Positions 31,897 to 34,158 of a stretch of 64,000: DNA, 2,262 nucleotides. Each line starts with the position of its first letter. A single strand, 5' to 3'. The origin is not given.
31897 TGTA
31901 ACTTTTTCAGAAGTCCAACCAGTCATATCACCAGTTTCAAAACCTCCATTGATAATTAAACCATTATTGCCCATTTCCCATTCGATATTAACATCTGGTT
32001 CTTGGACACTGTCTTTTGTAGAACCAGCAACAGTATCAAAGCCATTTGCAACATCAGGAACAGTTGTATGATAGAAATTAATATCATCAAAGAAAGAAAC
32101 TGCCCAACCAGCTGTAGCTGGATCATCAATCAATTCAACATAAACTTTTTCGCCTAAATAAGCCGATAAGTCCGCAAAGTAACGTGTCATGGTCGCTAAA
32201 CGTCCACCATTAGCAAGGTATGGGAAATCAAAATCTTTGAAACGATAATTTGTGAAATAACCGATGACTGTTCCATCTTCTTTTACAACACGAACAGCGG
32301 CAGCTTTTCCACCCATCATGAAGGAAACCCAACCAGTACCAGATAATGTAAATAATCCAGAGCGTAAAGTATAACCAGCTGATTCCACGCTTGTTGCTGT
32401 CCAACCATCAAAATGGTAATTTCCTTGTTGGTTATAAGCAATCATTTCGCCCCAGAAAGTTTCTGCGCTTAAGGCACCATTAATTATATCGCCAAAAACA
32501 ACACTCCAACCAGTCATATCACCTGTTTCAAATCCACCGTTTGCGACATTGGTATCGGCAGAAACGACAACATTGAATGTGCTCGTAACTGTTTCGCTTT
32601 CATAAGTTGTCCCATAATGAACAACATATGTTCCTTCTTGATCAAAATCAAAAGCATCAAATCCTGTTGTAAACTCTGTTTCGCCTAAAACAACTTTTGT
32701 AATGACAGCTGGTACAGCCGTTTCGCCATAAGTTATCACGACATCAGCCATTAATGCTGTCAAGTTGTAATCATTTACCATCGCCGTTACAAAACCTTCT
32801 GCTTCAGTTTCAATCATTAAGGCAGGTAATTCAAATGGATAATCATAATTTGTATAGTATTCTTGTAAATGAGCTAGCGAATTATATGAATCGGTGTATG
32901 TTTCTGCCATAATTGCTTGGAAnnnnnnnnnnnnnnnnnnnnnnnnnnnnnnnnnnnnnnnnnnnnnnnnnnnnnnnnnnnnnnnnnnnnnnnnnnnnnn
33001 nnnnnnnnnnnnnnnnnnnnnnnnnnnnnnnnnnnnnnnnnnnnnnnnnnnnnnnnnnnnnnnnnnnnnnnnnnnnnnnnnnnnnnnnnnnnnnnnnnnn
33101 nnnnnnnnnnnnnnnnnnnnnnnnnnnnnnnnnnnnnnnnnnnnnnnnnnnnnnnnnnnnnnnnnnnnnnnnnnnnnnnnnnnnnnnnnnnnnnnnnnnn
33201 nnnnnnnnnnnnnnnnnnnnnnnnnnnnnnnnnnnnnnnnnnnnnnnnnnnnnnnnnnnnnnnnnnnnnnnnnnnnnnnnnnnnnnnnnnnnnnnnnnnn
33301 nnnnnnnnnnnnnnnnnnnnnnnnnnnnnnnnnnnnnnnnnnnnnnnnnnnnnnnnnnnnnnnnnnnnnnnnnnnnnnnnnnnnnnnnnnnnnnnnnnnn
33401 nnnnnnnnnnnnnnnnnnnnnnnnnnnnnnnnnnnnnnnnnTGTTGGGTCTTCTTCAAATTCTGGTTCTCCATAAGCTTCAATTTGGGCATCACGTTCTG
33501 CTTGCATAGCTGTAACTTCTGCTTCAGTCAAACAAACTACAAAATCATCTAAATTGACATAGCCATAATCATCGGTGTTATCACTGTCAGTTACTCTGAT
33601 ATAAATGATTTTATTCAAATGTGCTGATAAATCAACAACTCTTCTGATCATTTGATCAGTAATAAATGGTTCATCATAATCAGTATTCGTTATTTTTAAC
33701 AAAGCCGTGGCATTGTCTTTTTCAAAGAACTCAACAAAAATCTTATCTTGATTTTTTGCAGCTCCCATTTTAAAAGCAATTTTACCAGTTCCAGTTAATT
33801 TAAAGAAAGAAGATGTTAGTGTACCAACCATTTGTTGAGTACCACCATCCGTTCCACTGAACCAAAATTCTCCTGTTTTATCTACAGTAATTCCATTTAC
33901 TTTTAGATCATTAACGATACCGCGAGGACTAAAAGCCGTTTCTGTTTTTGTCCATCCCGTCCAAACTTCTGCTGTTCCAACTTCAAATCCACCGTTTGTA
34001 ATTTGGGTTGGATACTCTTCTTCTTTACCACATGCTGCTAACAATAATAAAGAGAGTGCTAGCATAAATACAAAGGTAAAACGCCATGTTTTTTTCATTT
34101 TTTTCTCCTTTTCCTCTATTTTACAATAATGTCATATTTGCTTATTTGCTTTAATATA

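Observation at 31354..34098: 914-aa surface lipoprotein composed solely of four CBM-like beta-sandwich repeats in a fructan locus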

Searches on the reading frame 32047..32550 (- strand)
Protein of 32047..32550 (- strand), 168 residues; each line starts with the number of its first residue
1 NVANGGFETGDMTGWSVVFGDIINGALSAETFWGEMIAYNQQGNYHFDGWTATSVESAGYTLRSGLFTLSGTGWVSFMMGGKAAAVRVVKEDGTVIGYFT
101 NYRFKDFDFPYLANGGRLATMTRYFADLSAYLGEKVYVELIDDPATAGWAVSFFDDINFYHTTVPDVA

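Call 83: search_solved_structures(query=A5, max_evalue=1, show_alignments=1)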
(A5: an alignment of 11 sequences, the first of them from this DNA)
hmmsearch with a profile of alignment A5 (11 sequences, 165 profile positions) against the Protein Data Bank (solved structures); distinct sequences matched with E-value up to 1: 5.
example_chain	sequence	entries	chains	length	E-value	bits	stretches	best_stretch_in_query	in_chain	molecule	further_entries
8xmz_A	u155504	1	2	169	0.0024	20.7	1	2-31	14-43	T9SS C-terminal target domain-containing protein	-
2xom_A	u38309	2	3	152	0.024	17.5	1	3-39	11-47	ARABINOGALACTAN ENDO-1,4-BETA-GALACTOSIDASE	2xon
8kac_A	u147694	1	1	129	0.37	13.6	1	93-145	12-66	De novo design protein -NX1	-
4xuo_A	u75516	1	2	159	0.44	13.4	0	6-39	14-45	Endo-1,4-beta-xylanase C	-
4xup_A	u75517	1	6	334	0.51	13.2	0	6-38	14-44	Endo-1,4-beta-xylanase C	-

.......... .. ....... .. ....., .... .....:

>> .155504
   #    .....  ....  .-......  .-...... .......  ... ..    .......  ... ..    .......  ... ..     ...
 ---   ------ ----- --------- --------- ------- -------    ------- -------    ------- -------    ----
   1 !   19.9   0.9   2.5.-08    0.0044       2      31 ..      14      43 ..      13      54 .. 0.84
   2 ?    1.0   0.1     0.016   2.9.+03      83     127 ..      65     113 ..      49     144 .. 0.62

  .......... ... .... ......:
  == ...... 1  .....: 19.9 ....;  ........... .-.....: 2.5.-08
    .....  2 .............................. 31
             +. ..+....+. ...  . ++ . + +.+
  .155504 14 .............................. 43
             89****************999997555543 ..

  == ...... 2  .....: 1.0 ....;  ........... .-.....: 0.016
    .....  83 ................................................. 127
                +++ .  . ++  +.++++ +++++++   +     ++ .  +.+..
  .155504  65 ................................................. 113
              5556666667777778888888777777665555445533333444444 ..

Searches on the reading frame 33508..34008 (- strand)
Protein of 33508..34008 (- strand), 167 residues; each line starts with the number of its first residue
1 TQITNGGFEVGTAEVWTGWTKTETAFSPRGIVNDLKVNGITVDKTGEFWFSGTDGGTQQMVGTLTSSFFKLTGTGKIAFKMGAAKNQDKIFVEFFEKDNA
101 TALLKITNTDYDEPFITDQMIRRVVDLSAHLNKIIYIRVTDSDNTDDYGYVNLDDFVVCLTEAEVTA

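Call 10: search_solved_structures(query=A1, max_evalue=10, show_alignments=3)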
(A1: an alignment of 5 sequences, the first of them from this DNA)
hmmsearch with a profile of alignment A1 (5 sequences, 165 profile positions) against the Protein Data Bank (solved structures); distinct sequences matched with E-value up to 10: 3.
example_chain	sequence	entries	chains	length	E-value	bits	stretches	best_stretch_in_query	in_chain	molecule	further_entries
8xmz_A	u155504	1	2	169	0.34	13.7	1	2-32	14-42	T9SS C-terminal target domain-containing protein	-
2uz8_A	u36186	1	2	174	0.38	13.5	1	91-136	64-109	EUKARYOTIC TRANSLATION ELONGATION FACTOR 1 EPSILON-1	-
4bvx_B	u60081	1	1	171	0.41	13.4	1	91-136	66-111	EUKARYOTIC TRANSLATION ELONGATION FACTOR 1 EPSILON-1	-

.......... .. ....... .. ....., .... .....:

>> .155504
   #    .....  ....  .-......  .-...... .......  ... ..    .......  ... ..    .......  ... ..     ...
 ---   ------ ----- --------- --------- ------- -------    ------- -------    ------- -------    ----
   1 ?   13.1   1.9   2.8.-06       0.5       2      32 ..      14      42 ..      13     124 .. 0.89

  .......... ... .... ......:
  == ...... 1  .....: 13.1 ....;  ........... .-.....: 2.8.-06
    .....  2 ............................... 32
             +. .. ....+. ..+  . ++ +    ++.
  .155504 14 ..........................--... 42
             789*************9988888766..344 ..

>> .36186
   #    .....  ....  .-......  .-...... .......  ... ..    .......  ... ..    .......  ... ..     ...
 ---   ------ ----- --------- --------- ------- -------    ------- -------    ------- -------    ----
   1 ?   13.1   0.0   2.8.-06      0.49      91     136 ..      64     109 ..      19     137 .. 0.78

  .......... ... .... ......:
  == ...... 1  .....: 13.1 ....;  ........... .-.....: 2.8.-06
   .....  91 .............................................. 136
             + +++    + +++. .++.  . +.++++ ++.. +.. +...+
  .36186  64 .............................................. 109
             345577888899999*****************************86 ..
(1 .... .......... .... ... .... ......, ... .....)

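Call 27: search_protein_representatives(alignment_id=A1)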
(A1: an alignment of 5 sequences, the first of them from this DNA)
Query: 5 sequences, 165 profile positions. Proteins with E-value up to 0.001 (for the whole library): 1620; up to 1e-10: 689; up to 1e-30: 264. The best 150 are listed.
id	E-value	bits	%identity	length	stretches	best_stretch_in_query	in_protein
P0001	9.2e-268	893.7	-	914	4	1-165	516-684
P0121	4.5e-233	780.9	-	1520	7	1-163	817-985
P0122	3.2e-210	706.6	-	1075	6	2-162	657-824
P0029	1.4e-195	659.0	-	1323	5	2-165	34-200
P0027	2.2e-178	603.0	-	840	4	2-164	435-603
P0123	9.2e-171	578.2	-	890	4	2-163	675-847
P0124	5.1e-169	572.6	-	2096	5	2-162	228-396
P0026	2.3e-168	570.5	-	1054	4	2-162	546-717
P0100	1.6e-166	564.4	-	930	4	1-161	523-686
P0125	3.8e-161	547.0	-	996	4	2-165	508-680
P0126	7.2e-156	529.8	-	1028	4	2-160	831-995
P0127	2.8e-153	521.4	-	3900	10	2-158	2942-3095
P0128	3.7e-144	491.7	-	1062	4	2-163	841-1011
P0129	4.9e-144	491.3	-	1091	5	2-160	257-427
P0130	2.0e-143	489.3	-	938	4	2-163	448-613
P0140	2.1e-123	424.2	-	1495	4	3-162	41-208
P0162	2.8e-100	349.0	-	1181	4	1-163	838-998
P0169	6.9e-95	331.5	-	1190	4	2-163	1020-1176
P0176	5.7e-86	302.5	-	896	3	2-165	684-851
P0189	9.3e-78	275.7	-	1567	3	2-165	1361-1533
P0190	1.2e-76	272.1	-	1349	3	2-164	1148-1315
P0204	7.5e-71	253.3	-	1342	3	2-158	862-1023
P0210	1.3e-67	242.7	-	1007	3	1-163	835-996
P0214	7.3e-66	237.1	-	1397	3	2-156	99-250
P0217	2.3e-65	235.4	-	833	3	3-158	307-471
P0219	2.7e-65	235.2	-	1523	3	7-157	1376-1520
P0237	1.1e-59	217.0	-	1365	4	3-161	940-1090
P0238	1.2e-59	216.8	-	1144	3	2-162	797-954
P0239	6.7e-59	214.4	-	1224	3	2-160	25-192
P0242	1.4e-58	213.4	-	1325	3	4-157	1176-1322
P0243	1.1e-57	210.4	-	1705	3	4-157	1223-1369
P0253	6.1e-54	198.3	-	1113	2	2-157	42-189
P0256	3.4e-53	195.9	-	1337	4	2-157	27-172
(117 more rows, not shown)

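Call 31: search_protein_families(library=pfam, proteins=[P0162, P0169, P0189, P0190, P0210, P0238, P0176, P0217], max_evalue=0.001)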
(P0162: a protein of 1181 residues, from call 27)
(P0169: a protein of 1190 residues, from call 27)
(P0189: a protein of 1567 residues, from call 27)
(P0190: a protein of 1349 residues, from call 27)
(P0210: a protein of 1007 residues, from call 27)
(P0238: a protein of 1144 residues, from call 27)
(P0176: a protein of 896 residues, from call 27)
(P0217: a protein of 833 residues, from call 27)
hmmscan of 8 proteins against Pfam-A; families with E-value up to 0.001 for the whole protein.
P0162 (1181 aa): 0 families

P0169 (1190 aa): 1 family
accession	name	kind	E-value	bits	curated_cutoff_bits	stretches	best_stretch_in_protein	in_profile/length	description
PF02368.24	Big_2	-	0.00012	22.5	22.8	1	500-539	35-70/79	Bacterial Ig-like domain (group 2)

P0189 (1567 aa): 3 families
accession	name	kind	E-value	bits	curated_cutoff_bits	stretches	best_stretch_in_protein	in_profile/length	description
PF02368.24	Big_2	-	1.7e-09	37.9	22.8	1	53-123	11-79/79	Bacterial Ig-like domain (group 2)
PF13629.12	T2SS-T3SS_pil_N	-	2.2e-05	24.5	23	0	401-443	27-72/72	Pilus formation protein N terminal region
PF09479.16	Flg_new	-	0.00016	22.2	27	0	237-284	13-62/65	Listeria-Bacteroides repeat domain (List_Bact_rpt)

P0190 (1349 aa): 1 family
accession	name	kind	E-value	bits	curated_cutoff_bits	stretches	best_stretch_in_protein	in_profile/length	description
PF07554.19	FIVAR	-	0.00016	22.7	29.2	1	711-773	1-70/71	FIVAR domain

P0210 (1007 aa): 0 families

P0238 (1144 aa): 0 families

P0176 (896 aa): 0 families

P0217 (833 aa): 0 families

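Call 40: list_cluster_members(proteins=[P0242, P0140, P0214, P0239, P0253, P0256, P0204, P0219, P0243, P0237])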
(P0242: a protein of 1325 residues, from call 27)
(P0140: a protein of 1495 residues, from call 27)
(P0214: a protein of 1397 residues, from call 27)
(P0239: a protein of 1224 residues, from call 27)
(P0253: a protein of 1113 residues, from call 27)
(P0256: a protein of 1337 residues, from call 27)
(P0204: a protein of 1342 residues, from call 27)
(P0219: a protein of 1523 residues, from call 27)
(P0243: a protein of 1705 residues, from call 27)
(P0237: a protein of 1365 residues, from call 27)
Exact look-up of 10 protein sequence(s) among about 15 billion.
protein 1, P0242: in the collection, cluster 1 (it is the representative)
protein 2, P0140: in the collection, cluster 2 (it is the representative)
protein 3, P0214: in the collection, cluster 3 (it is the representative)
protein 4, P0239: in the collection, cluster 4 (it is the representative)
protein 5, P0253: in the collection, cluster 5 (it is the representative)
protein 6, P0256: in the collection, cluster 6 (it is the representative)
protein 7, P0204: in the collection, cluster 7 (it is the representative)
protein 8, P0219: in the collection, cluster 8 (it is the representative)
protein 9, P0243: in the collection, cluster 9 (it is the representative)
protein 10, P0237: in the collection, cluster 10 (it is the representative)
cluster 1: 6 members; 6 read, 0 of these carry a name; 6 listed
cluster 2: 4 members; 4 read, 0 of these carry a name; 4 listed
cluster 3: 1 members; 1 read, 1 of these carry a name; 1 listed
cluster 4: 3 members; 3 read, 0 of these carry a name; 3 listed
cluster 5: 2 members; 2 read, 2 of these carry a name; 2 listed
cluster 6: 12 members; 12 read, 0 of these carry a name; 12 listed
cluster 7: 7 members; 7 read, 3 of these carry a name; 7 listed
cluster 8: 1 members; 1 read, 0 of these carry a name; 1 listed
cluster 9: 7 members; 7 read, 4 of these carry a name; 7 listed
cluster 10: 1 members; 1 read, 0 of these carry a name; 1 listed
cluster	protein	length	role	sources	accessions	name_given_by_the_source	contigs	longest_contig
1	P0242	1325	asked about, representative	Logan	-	-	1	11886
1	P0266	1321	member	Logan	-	-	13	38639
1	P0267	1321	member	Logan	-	-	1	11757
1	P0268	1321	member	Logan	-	-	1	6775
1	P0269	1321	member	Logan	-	-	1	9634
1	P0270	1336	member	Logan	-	-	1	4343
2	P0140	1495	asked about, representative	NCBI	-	-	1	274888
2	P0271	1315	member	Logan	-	-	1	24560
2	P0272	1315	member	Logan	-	-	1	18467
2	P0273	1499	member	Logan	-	-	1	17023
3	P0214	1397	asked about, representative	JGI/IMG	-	sucrose-6-phosphate hydrolase SacC (GH32 family)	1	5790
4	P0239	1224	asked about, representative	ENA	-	-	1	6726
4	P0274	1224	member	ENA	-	-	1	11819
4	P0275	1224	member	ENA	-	-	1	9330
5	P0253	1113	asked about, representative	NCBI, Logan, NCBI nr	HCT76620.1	MAG TPA: endo-inulinase [Micromonosporaceae bacterium] | endo-inulinase [Micromonosporaceae bacterium]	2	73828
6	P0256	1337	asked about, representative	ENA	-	-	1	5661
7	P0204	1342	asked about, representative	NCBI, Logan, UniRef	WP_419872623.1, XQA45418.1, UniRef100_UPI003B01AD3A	GH32 C-terminal domain-containing protein [Candidatus Pristimantibacillus sp. PTI5] | GH32 C-terminal domain-containing protein n=1 Tax=Candidatus Pristimantibacillus sp. PTI5 ...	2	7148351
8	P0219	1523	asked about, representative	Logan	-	-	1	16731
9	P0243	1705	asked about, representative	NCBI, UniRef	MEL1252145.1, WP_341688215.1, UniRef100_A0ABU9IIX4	Ig-like domain-containing protein [Flavobacterium sp. DGU38] | beta-fructofuranosidase n=1 Tax=Flavobacterium calami TaxID=3139144 RepID=A0ABU9IIX4_9FLAO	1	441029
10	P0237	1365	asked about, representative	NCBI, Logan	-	-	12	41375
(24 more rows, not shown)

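Call 47: find_encoding_contigs(protein=P0140, flank=8000, max_places=2)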
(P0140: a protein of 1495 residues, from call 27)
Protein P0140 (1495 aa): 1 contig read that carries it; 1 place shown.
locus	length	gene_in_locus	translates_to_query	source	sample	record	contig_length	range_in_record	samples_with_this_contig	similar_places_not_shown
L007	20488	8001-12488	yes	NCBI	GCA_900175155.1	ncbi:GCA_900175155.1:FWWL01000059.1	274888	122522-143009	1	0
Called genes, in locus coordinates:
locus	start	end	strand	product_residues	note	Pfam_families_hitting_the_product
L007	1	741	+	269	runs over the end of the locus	PF00294:PfkB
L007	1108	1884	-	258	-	PF25213:HVO_A0261_N (faint), PF01022:HTH_5 (weak), PF09339:HTH_IclR, PF12802:MarR_2 (weak), PF01614:IclR_C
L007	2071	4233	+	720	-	PF13385:Laminin_G_3, PF00354:Pentaxin (weak), PF00251:Glyco_hydro_32N, PF08244:Glyco_hydro_32C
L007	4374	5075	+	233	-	-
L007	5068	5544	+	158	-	-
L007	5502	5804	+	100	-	-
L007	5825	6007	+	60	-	-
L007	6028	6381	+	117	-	PF00550:PP-binding (weak)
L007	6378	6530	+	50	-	-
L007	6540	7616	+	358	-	PF05977:MFS_3, PF07690:MFS_1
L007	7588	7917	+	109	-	PF08244:Glyco_hydro_32C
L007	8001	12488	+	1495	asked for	PF13385:Laminin_G_3, PF00251:Glyco_hydro_32N, PF08244:Glyco_hydro_32C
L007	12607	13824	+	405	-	PF05977:MFS_3, PF07690:MFS_1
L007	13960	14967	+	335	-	PF00356:LacI, PF00532:Peripla_BP_1, PF13407:Peripla_BP_4, PF13377:Peripla_BP_3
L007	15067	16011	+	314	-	PF00528:BPD_transp_1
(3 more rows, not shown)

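Call 54: find_homologous_proteins(query=P0140)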
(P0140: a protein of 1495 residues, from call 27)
Query P0140 (1495 aa): 693 proteins with E <= 0.001 among 8000 candidates; the best 120 are listed.
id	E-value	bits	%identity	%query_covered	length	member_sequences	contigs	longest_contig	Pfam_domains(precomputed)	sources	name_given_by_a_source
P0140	0.0e+0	3499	100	100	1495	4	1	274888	PF08244.20,PF00251.27,PF13385.14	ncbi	-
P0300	0.0e+0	2613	61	99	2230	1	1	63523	PF08244.20,PF00932.26,PF00251.27,PF13385.14,PF00395.26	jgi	-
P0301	0.0e+0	2589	61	98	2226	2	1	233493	PF08244.20,PF00251.27,PF13385.14,PF00395.26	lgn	-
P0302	0.0e+0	2559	60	97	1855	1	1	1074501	PF08244.20,PF00251.27,PF13385.14,PF03646.21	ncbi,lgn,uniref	ncbi:GH32 C-terminal domain-containing protein [Cohnella sp. GCM10027633]|uniref:GH32 C-terminal dom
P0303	0.0e+0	2556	60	97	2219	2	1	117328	PF08244.20,PF00251.27,PF13385.14,PF03646.21,PF00395.26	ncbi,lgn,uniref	ncbi:GH32 C-terminal domain-containing protein [Paenibacillus sp. 2TAB23]|uniref:S-layer homology do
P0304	0.0e+0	2541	60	97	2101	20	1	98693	PF08244.20,PF00251.27,PF13385.14,PF00395.26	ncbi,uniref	ncbi:GH32 C-terminal domain-containing protein [Paenibacillus phytohabitans]|uniref:GH32 C-terminal 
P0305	0.0e+0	2468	61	98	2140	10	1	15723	PF08244.20,PF00251.27,PF13385.14,PF00395.26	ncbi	ncbi:Levanase precursor [compost metagenome]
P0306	0.0e+0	2330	61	97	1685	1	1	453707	PF08244.20,PF00251.27,PF13385.14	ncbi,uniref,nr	ncbi:GH32 C-terminal domain-containing protein [Paenibacillus harenae]|uniref:beta-fructofuranosidas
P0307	0.0e+0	2271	60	98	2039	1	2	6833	PF08244.20,PF00251.27,PF13385.14,PF00395.26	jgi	jgi:sucrose-6-phosphate hydrolase SacC (GH32 family)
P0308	0.0e+0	2124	50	97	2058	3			PF16346.13,PF08244.20,PF00251.27,PF13385.14,PF00395.26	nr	nr:GH32 C-terminal domain-containing protein [Cohnella hashimotonis]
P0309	0.0e+0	2087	60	100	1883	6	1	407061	PF08244.20,PF00251.27,PF13385.14,PF00395.26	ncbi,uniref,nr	ncbi:hypothetical protein POTG_01587 [Paenibacillus sp. oral taxon 786 str. D14]|uniref:S-layer homo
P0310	0.0e+0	2080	61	99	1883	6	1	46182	PF08244.20,PF00251.27,PF13385.14,PF00395.26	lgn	-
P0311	0.0e+0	2080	61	99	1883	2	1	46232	PF08244.20,PF00251.27,PF13385.14,PF00395.26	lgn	-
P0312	0.0e+0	2076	61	97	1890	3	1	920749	PF08244.20,PF00251.27,PF13385.14,PF00395.26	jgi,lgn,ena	-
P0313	0.0e+0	2076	61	97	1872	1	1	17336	PF08244.20,PF00251.27,PF13385.14,PF00395.26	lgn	-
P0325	0.0e+0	2058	61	97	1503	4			PF08244.20,PF00251.27,PF13385.14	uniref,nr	uniref:beta-fructofuranosidase n=1 Tax=Niallia circulans TaxID=1397 RepID=O52973_NIACI|nr:cycloinulo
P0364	0.0e+0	1778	61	85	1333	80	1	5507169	PF08244.20,PF00251.27,PF13385.14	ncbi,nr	ncbi:cycloinulo-oligosaccharide fructanotransferase [Paenibacillus polymyxa]|nr:cycloinulo-oligosacc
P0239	0.0e+0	1340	48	86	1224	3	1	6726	PF08244.20,PF00354.25,PF00251.27,PF13385.14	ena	-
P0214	0.0e+0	1088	44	81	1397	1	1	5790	PF08244.20,PF00251.27,PF24517.3,PF13385.14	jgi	jgi:sucrose-6-phosphate hydrolase SacC (GH32 family)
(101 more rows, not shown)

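Call 55: list_cluster_members(proteins=[P0364, P0325])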
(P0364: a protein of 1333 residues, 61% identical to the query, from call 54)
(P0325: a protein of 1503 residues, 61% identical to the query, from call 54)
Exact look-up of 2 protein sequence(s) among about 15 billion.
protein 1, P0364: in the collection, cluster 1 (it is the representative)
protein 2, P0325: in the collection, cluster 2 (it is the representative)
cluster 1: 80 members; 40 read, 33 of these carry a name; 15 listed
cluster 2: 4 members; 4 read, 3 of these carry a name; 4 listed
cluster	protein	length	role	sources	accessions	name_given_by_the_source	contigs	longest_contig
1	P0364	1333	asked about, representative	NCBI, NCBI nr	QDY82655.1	cycloinulo-oligosaccharide fructanotransferase [Paenibacillus polymyxa]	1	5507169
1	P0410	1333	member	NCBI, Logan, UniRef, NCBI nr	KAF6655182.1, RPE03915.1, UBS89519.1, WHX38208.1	GH32 C-terminal domain-containing protein [Paenibacillus polymyxa] | GH32 C-terminal domain-containing protein n=1 Tax=Paenibacillus TaxID=44249 ... | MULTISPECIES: GH32 C-terminal domain-containing protein [Paenibacillus]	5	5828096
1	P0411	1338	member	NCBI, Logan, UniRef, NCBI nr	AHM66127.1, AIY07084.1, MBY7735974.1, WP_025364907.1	cycloinulo-oligosaccharide fructanotransferase [Paenibacillus polymyxa] | GH32 C-terminal domain-containing protein n=1 Tax=Paenibacillus polymyxa TaxID=1406 ... | GH32 C-terminal domain-containing protein [Paenibacillus polymyxa]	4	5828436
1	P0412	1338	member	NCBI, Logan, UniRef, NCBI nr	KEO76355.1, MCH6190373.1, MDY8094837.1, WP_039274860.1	GH32 C-terminal domain-containing protein [Paenibacillus polymyxa] | GH32 C-terminal domain-containing protein n=1 Tax=Paenibacillus polymyxa TaxID=1406 ...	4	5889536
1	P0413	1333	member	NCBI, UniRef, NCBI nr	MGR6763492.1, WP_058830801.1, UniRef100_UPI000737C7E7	GH32 C-terminal domain-containing protein [Paenibacillus polymyxa] | GH32 C-terminal domain-containing protein n=1 Tax=Paenibacillus TaxID=44249 ...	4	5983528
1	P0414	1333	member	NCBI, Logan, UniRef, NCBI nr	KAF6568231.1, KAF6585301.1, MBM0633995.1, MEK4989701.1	GH32 C-terminal domain-containing protein [Paenibacillus polymyxa] | beta-fructofuranosidase n=1 Tax=Paenibacillus polymyxa TaxID=1406 RepID=A0A8I1IWM9_PAEPO | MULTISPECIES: GH32 C-terminal domain-containing protein [Paenibacillus]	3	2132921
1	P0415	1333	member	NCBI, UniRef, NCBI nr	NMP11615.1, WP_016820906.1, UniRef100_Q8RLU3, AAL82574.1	GH32 C-terminal domain-containing protein [Paenibacillus polymyxa] | beta-fructofuranosidase n=1 Tax=Paenibacillus polymyxa TaxID=1406 RepID=Q8RLU3_PAEPO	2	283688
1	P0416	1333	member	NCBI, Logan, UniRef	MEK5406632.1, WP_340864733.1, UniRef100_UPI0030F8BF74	GH32 C-terminal domain-containing protein [Paenibacillus sp. FSL W8-0439] | GH32 C-terminal domain-containing protein n=1 Tax=Paenibacillus sp. FSL W8-0439 ...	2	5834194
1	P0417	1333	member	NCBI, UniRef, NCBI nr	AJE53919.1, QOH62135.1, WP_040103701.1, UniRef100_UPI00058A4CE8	GH32 C-terminal domain-containing protein [Paenibacillus polymyxa] | GH32 C-terminal domain-containing protein n=1 Tax=Paenibacillus polymyxa TaxID=1406 ...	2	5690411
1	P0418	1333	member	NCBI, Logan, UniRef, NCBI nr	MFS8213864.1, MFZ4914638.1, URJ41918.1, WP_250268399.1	GH32 C-terminal domain-containing protein [Paenibacillus polymyxa] | GH32 C-terminal domain-containing protein n=1 Tax=Paenibacillus TaxID=44249 ...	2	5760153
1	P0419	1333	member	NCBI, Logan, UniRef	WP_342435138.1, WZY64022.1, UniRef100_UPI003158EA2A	GH32 C-terminal domain-containing protein [Paenibacillus sp. FSL H7-0442] | GH32 C-terminal domain-containing protein n=1 Tax=Paenibacillus sp. FSL H7-0442 ...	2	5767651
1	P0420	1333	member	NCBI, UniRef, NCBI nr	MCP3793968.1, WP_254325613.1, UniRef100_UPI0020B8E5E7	GH32 C-terminal domain-containing protein [Paenibacillus sp. CH40] | GH32 C-terminal domain-containing protein n=1 Tax=Paenibacillus sp. CH40 TaxID=2962045 ...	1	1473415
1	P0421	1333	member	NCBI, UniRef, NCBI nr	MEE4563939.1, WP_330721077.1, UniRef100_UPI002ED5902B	GH32 C-terminal domain-containing protein [Paenibacillus polymyxa] | GH32 C-terminal domain-containing protein n=1 Tax=Paenibacillus polymyxa TaxID=1406 ...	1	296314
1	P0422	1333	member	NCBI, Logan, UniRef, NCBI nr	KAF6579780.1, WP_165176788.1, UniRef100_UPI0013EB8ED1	GH32 C-terminal domain-containing protein [Paenibacillus sp. EKM212P] | GH32 C-terminal domain-containing protein n=1 Tax=Paenibacillus sp. EKM212P TaxID=1683680 ...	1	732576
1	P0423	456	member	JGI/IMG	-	hypothetical protein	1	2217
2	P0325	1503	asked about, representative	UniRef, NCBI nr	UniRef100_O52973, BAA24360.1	beta-fructofuranosidase n=1 Tax=Niallia circulans TaxID=1397 RepID=O52973_NIACI | cycloinulo-oligosaccharide fructanotransferase [Niallia circulans]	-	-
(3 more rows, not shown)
